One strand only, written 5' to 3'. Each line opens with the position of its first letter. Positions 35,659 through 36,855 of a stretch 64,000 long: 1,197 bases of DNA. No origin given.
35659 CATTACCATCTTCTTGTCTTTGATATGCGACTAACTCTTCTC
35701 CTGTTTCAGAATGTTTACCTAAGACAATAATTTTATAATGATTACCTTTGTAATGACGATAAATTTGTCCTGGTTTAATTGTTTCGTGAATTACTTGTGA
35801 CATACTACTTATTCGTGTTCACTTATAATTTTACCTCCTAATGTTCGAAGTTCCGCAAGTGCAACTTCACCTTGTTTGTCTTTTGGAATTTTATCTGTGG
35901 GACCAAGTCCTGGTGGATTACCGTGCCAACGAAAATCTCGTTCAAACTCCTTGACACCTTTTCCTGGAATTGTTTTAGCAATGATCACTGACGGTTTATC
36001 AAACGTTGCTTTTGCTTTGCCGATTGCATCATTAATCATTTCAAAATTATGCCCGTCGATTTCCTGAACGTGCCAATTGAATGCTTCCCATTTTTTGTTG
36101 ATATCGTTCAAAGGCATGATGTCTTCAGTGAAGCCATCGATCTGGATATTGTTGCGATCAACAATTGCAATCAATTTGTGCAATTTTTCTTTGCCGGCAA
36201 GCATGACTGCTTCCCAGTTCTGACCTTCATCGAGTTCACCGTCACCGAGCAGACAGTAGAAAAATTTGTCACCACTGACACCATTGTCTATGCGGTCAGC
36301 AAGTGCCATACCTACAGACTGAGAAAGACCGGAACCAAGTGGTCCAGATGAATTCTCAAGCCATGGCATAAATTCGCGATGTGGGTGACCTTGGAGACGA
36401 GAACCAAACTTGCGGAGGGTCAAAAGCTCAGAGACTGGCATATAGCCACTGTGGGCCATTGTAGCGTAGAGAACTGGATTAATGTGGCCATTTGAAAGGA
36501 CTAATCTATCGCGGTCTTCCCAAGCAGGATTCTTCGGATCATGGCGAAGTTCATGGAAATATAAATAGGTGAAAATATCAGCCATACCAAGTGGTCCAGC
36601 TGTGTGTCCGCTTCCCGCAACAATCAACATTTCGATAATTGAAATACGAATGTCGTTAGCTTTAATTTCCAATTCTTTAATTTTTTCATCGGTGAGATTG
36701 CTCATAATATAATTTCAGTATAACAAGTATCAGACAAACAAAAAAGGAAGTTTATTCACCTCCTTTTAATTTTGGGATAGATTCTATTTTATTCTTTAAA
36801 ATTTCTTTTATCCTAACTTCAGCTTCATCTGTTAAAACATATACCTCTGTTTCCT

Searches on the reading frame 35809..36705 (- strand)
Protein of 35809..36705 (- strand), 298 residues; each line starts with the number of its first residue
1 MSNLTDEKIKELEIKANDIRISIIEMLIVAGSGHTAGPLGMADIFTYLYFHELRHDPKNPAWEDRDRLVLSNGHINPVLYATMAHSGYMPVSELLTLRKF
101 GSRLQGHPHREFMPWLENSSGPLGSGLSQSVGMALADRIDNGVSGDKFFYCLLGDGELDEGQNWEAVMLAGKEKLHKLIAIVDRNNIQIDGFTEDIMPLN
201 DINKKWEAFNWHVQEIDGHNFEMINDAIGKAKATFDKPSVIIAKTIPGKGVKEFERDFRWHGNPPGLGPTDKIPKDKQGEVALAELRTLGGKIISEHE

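Call 13: search_protein_families(library=pfam, proteins=[window:35809-36705:-], max_evalue=0.01)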
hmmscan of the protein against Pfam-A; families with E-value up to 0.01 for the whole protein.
window:35809-36705:- (298 aa): 3 families
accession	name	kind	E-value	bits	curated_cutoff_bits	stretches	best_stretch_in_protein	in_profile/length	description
PF00456.26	Transketolase_N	-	5.3e-64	216.8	22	1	16-266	6-264/334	Transketolase, thiamine diphosphate binding domain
PF13292.11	DXP_synthase_N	-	2e-08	34.3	21.2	1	5-190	11-176/274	1-deoxy-D-xylulose-5-phosphate synthase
PF00676.26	E1_dh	-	0.0024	17.3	22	1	118-241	98-220/300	Dehydrogenase E1 component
